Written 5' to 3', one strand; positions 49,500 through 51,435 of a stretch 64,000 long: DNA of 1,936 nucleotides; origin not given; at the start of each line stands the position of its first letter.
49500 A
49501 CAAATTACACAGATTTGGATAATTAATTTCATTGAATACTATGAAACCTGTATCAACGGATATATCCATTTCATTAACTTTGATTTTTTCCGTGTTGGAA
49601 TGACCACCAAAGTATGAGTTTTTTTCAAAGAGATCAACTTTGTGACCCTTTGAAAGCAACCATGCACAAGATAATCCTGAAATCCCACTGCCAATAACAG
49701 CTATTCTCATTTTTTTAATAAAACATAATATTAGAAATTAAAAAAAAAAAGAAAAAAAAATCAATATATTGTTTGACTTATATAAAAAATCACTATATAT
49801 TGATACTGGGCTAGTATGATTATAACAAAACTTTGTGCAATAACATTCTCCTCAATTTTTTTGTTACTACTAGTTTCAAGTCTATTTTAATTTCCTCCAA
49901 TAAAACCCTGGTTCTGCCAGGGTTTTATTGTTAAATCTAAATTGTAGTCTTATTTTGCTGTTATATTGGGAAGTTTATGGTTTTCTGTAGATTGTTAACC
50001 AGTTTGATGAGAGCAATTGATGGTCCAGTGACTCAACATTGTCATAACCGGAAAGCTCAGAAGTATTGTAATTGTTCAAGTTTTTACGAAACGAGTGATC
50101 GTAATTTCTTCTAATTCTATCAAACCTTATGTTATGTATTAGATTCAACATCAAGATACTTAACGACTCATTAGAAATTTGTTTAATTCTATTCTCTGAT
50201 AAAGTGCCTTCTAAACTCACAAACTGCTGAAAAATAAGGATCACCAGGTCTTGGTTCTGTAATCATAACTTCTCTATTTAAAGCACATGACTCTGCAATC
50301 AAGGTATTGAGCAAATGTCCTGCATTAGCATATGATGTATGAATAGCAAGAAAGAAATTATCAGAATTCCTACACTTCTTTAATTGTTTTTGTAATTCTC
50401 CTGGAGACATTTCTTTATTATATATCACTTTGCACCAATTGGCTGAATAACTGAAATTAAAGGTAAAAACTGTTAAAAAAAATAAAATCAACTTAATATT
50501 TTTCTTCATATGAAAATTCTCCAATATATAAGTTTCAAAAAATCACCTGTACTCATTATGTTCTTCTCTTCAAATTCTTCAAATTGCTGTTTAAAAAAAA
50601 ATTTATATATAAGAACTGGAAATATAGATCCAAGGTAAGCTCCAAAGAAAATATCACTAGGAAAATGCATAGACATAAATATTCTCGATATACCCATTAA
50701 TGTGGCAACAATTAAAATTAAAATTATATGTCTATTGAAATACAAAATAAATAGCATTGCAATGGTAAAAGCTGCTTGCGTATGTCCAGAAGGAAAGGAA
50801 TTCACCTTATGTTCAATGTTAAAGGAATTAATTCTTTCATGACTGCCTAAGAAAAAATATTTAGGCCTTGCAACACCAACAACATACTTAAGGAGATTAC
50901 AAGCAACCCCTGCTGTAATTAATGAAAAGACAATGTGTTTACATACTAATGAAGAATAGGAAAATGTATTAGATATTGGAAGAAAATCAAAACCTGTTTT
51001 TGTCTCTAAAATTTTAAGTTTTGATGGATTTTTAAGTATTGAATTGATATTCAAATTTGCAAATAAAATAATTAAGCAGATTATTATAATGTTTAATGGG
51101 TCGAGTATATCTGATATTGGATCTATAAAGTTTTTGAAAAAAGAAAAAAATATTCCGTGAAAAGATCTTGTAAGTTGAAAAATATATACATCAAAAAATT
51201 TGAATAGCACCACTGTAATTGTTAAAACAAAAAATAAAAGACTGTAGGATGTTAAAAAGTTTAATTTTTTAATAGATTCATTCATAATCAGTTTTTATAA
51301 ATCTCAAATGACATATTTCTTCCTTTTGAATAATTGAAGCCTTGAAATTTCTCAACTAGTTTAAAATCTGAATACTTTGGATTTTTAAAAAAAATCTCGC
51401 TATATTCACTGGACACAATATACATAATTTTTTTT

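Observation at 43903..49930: Conserved SDR / DUF3833 / MFS / CFA-synthase / DUF1365 / amine-oxidase cluster with paired palindromes and a promoter-like element in its upstream spacer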

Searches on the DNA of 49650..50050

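Call 8: search_rna_families(source=window, start=49650, end=50050, threshold=evalue, max_evalue=10)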
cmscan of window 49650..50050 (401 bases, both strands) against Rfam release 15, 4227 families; matches with E-value up to 10: 10.
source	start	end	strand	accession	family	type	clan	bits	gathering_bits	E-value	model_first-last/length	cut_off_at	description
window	49894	49934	+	RF00686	mir-338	Gene; miRNA;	-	25.1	57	0.01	1-69/69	no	mir-338 microRNA precursor family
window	49852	49927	+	RF02701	PsrR1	Gene; sRNA;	-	23.2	42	0.034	1-79/79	no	Photosynthesis regulatory RNA1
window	49896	49954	-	RF02064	STnc370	Gene; sRNA;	-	21.1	54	2.5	1-71/71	no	Enterobacterial sRNA STnc370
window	49893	50010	-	RF02073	STnc260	Gene; sRNA;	-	18.6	100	2.5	1-176/176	no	Salmonella enterica sRNA STnc260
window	49836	49928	+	RF02379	csRNA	Gene; sRNA;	-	18.2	57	6.9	1-93/93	no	Cia-dependent small RNA csRNA1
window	49898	49940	+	RF02433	SpF36_sRNA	Gene; sRNA;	-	17.7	48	9.8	1-51/51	no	Streptococcus sRNA SpF36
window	49871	49956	+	RF01770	rimP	Cis-reg; leader;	-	17.2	47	2.8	1-102/102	no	Gammaprotebacteria rimP leader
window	49802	49932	+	RF01772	rnk_pseudo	Cis-reg; leader;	-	15.5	55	4.3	1-108/108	no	Pseudomonas rnk leader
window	49825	49883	-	RF00859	mir-234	Gene; miRNA;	CL00092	14.8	58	6.6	1-70/70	no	mir-234 microRNA precursor family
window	49901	49942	-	RF02701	PsrR1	Gene; sRNA;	-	14.1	42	5.3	36-79/79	no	Photosynthesis regulatory RNA1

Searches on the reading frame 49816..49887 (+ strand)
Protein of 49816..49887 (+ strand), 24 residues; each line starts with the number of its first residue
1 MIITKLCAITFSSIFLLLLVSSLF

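Call 48: search_protein_families(library=pfam, proteins=[window:49816-49887:+], max_evalue=10)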
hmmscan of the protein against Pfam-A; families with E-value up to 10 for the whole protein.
seq(24 aa): 0 families

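Call 49: search_protein_families(library=ncbifam, proteins=[window:49816-49887:+], max_evalue=10)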
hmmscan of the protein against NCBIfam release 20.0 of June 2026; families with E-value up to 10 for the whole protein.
seq(24 aa): 0 families

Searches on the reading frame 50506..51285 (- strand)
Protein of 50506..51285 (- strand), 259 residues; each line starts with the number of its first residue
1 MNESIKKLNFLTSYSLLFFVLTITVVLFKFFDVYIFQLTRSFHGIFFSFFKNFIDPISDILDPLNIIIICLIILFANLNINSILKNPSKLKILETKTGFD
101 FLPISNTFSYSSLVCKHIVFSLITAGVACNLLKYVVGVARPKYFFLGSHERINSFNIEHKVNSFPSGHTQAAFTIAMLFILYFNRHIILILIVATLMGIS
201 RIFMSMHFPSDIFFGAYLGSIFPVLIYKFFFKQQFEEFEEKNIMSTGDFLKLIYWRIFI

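Call 9: search_protein_families(library=pfam, proteins=[window:50506-51285:-], max_evalue=0.01)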
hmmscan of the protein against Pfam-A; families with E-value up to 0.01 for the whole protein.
window:50506-51285:- (259 aa): 3 families
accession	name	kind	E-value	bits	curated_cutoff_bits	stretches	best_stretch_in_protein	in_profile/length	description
PF01569.27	PAP2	-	5.2e-25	88.1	27.2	1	118-233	5-128/130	PAP2 superfamily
PF14378.12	PAP2_3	-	2e-05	25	27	1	156-219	119-184/190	PAP2 superfamily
PF14360.12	PAP2_C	-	0.0066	17.4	27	1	166-223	8-69/74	PAP2 superfamily C-terminal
